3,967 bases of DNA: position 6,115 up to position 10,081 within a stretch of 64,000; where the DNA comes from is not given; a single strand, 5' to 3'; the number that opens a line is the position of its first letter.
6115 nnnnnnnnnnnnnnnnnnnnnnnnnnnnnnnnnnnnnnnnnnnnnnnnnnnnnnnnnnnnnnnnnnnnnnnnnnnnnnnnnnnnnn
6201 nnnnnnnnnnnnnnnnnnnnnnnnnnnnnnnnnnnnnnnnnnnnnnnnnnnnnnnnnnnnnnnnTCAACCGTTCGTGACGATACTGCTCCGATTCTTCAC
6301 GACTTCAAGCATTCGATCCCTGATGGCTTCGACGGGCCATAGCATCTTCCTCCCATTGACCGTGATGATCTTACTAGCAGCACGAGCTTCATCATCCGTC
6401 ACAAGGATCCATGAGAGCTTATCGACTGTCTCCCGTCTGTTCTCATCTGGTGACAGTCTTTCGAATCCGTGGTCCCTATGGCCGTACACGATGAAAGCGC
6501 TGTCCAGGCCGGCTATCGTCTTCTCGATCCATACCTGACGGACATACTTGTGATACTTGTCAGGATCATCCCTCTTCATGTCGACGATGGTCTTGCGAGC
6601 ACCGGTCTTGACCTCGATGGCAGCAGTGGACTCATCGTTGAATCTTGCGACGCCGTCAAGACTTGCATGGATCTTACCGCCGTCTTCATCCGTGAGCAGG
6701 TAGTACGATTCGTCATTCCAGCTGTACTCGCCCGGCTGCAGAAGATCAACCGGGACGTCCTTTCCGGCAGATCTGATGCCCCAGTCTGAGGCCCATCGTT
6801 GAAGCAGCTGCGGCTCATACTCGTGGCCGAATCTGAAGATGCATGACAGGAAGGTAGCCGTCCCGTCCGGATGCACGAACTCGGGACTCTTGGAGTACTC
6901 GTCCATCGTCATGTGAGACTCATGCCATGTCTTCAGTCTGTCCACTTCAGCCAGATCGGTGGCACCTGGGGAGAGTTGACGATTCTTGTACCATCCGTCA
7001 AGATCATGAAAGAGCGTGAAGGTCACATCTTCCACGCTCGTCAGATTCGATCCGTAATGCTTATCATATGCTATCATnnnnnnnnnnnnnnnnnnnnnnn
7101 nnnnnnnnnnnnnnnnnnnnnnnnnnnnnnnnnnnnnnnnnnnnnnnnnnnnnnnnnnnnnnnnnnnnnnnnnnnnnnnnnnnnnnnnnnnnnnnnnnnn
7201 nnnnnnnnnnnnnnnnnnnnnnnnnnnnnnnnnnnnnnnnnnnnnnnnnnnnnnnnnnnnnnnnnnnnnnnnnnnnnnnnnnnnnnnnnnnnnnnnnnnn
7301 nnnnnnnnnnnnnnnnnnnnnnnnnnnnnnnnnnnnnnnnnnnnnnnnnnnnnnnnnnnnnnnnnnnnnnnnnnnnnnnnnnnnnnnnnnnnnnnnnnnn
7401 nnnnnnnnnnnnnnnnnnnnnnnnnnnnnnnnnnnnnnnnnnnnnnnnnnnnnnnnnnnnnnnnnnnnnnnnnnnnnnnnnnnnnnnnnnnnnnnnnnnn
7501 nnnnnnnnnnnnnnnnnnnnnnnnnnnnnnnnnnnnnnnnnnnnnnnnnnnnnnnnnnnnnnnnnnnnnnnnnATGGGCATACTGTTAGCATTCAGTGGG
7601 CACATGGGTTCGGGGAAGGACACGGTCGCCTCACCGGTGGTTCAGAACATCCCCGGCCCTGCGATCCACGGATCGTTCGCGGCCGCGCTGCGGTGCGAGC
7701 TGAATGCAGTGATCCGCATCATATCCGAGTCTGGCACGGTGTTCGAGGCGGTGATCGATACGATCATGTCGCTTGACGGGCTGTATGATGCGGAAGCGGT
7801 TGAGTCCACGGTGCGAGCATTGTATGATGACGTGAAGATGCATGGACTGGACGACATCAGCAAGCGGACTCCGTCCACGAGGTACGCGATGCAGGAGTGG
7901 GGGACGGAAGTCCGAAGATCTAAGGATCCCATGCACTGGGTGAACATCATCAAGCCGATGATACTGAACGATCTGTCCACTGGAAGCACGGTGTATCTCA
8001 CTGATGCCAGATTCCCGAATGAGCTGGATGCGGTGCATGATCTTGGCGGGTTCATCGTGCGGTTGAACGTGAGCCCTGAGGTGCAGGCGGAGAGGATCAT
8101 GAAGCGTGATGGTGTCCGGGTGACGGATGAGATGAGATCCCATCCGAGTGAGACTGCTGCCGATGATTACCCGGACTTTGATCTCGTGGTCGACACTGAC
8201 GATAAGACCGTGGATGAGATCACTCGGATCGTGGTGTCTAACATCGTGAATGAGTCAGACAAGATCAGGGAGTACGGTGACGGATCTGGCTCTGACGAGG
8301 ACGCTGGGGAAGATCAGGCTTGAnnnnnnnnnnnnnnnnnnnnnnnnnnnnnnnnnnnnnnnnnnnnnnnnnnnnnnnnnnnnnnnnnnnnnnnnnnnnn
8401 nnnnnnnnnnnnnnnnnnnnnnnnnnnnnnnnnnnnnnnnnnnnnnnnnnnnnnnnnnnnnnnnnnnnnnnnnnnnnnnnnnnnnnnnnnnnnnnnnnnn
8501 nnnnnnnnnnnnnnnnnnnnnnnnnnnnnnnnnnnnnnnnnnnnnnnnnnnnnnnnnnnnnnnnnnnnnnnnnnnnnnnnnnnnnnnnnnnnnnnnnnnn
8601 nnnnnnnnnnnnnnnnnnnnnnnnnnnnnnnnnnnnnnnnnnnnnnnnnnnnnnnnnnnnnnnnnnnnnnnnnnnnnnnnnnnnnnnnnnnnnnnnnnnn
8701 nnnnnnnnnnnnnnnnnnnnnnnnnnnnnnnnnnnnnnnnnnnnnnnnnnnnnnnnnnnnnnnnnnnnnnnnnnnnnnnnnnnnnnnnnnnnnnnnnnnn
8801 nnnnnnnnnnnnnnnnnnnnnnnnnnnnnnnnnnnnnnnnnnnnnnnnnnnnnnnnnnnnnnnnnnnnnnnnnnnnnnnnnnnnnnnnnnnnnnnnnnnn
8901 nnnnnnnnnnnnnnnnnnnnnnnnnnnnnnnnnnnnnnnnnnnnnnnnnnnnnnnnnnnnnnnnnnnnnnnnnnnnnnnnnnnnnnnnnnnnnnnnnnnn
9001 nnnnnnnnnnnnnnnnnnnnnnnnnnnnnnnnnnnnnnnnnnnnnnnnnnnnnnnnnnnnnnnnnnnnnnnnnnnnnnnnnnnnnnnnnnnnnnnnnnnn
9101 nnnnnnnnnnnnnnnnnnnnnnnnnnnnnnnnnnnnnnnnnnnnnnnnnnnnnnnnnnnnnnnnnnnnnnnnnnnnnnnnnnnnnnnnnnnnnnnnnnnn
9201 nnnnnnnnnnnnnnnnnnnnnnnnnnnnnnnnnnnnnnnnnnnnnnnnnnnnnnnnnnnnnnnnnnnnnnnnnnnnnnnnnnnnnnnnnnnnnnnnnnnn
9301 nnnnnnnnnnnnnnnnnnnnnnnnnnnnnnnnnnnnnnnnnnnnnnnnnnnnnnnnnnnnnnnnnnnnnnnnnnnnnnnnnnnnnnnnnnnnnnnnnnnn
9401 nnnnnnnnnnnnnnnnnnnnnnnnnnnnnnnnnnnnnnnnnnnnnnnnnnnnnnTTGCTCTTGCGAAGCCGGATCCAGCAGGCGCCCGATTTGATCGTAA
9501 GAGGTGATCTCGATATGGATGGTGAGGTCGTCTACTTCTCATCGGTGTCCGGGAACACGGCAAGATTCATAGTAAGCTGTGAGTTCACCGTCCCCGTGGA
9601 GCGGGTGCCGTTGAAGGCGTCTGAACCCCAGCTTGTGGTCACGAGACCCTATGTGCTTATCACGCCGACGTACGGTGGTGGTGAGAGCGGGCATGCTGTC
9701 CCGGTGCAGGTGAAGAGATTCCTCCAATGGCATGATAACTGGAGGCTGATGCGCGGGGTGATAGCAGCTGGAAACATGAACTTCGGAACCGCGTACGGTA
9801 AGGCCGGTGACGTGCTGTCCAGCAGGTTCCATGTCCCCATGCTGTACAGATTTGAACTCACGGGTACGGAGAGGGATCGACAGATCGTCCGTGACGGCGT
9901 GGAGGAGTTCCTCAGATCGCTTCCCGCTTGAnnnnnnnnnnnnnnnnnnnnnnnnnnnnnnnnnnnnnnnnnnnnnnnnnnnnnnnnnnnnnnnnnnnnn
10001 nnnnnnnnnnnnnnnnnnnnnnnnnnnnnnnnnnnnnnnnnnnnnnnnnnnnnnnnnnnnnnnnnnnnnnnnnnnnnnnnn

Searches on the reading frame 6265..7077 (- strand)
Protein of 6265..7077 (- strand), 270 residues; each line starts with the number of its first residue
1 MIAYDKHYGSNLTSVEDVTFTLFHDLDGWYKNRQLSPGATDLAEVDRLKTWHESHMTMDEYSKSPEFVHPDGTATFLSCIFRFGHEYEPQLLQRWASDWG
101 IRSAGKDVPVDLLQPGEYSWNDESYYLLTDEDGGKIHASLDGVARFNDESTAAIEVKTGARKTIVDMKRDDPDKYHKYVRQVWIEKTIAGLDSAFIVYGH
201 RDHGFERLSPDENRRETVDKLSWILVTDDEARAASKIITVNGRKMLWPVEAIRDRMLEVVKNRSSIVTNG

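Call 14: search_protein_families(library=pfam, proteins=[window:6265-7077:-], max_evalue=0.01)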
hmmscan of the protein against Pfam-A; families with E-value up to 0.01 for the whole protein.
window:6265-7077:- (270 aa): 1 family
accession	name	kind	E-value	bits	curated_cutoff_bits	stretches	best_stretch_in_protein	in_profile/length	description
PF09588.16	YqaJ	-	1.3e-05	26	22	1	29-190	2-148/150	YqaJ-like viral recombinase domain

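Call 15: find_related_loci(query=window:6265-7077:-, collection=viral_contigs, flank=10000)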
Query window:6265-7077:- (270 aa) in viral_contigs; peptide patterns used: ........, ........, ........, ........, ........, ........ (x = any residue, [..] = any of these).
No stretch of DNA in the collection matches any of the patterns.

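Call 17: find_encoding_contigs(protein=window:6265-7077:-, flank=10000, max_places=10)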
Protein window:6265-7077:- (270 aa): 2 contigs read that carry it; 1 place shown.
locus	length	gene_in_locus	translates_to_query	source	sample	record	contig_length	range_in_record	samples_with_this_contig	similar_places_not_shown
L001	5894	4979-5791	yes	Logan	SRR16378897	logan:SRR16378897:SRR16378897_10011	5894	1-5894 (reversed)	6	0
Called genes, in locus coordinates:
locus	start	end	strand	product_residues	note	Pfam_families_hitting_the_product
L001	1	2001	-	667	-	?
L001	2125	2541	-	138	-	PF07972:Flavodoxin_NdrI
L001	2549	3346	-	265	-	PF05656:DUF805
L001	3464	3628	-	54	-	-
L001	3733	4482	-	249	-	PF21448:DNMK (faint)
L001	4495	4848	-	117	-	-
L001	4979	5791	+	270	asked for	PF09588:YqaJ (weak)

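Call 26: find_homologous_proteins(query=window:6265-7077:-, max_evalue=0.00001)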
Query window:6265-7077:- (270 aa): 2 proteins with E <= 0.00001 among 748 candidates.
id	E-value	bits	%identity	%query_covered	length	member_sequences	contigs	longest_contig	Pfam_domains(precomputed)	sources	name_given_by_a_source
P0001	6.9e-183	624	100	100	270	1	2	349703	PF09588.17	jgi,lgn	jgi:hypothetical protein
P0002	1.6e-55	206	44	93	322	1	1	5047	-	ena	-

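Call 27: find_encoding_contigs(protein=P0002, flank=10000)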
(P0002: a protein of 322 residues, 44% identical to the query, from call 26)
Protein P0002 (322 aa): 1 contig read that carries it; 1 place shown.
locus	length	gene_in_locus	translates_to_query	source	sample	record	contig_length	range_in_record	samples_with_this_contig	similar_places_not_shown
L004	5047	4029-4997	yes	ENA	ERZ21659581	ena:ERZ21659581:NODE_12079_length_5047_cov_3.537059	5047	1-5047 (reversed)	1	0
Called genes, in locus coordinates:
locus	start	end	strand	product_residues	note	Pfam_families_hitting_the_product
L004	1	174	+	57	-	?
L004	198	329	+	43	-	-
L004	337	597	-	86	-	-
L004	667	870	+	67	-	-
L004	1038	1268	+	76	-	-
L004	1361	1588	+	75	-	-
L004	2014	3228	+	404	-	PF04102:SlyX (faint), PF05859:Mis12 (faint), PF04977:DivIC (faint)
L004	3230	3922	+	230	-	PF18013:Phage_lysozyme2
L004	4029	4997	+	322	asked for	-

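Call 43: search_protein_families(library=phrogs, proteins=[window:6265-7077:-], max_evalue=0.1)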
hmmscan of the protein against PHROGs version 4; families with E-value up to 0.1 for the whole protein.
window:6265-7077:- (270 aa): 1 family
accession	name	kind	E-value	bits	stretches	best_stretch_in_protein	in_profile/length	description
phrog_434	-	DNA, RNA and nucleotide metabolism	7.1e-06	26.5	1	15-212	46-219/372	RecE-like recombination exonuclease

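Call 52: find_related_loci(query=A3, collection=metagenome_contigs, flank=10000)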
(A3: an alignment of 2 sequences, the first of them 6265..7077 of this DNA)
Query A3 (270 aa) in metagenome_contigs; peptide patterns used: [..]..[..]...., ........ (x = any residue, [..] = any of these).
368 stretches matched a pattern, but none encodes a relative of the query by tblastn (E <= 1e-3).

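Call 53: find_related_loci(query=A3, collection=viral_contigs, flank=10000)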
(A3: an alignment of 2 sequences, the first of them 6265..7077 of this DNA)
Query A3 (270 aa) in viral_contigs; peptide patterns used: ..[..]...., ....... (x = any residue, [..] = any of these).
145 stretches matched a pattern, but none encodes a relative of the query by tblastn (E <= 1e-3).

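Call 81: search_dna_similar(query=window:6265-7077:-, collection=phages, mode=protein, max_evalue=0.001, max_rows=15)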
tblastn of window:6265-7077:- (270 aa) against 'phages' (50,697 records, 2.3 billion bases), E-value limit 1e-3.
Records with a match: 8; places in all: 8; records where one place covers at least 80% of the query: 0.
Best place of each record, by identity: <60% 8.
By first word of the organism name: Bifidobacterium 8.
By host as written in the record: Bifidobacterium pseudocatenulatum DA667 5; Bifidobacterium adolescentis DA720 1; Bifidobacterium adolescentis DA746 1; Bifidobacterium pseudocatenulatum DA742 1.
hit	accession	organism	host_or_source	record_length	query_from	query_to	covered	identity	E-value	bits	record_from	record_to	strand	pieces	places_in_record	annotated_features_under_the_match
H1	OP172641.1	Bifidobacterium phage BA720P3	Bifidobacterium adolescentis DA720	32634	17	219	75%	28.2%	5e-13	74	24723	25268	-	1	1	hypothetical protein (x2)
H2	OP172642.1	Bifidobacterium phage BA746P1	Bifidobacterium adolescentis DA746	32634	17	219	75%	28.2%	5e-13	74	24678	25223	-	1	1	hypothetical protein (x2)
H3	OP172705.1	Bifidobacterium phage BP742P1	Bifidobacterium pseudocatenulatum DA742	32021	17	219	75%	27.7%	2e-12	73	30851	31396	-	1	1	hypothetical protein (x2)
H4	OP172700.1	Bifidobacterium phage BP677P1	Bifidobacterium pseudocatenulatum DA667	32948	17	228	79%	26.4%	5e-14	77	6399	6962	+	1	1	hypothetical protein (x2)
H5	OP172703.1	Bifidobacterium phage BP677P4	Bifidobacterium pseudocatenulatum DA667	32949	17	228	79%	26.4%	5e-14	77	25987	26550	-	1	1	hypothetical protein (x2)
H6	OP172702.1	Bifidobacterium phage BP677P3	Bifidobacterium pseudocatenulatum DA667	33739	17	228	79%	26.4%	5e-14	77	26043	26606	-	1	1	hypothetical protein (x2)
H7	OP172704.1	Bifidobacterium phage BP677P8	Bifidobacterium pseudocatenulatum DA667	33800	17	228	79%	26.4%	5e-14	77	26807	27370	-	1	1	hypothetical protein (x2)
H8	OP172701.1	Bifidobacterium phage BP677P2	Bifidobacterium pseudocatenulatum DA667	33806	17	228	79%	26.4%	5e-14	77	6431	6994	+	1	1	hypothetical protein (x2)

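Call 83: search_dna_similar(query=window:6265-7077:-, collection=plasmids, mode=protein, max_evalue=0.001, max_rows=15)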
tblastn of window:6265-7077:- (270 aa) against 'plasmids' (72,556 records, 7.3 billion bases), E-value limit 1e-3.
No match.

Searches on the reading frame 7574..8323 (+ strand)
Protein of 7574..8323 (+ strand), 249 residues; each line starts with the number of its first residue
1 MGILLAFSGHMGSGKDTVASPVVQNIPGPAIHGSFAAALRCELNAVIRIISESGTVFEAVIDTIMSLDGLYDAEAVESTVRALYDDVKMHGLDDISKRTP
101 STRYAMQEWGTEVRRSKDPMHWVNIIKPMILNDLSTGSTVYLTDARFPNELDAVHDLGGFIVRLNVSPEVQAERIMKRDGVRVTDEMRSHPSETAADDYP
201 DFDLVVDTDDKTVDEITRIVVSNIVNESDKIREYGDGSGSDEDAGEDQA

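Call 14: search_protein_families(library=pfam, proteins=[window:7574-8323:+], max_evalue=0.01)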
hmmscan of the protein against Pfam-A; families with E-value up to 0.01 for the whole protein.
window:7574-8323:+ (249 aa): 2 families
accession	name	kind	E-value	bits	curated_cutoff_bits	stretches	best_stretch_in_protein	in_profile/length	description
PF21448.3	DNMK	-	4.3e-06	26.9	27.1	1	83-164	113-194/232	Deoxynucleotide monophosphate kinase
PF04275.20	P-mevalo_kinase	-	0.0084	16.5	33.8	0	101-155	58-109/114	Phosphomevalonate kinase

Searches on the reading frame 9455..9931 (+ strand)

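Call 14: search_protein_families(library=pfam, proteins=[window:9455-9931:+], max_evalue=0.01)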
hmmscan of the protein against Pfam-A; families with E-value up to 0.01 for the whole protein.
window:9455-9931:+ (158 aa): 1 family
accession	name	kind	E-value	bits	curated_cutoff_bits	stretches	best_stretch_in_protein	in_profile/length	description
PF07972.16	Flavodoxin_NdrI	-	1.8e-38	131.8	27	1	26-146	1-119/120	NrdI Flavodoxin like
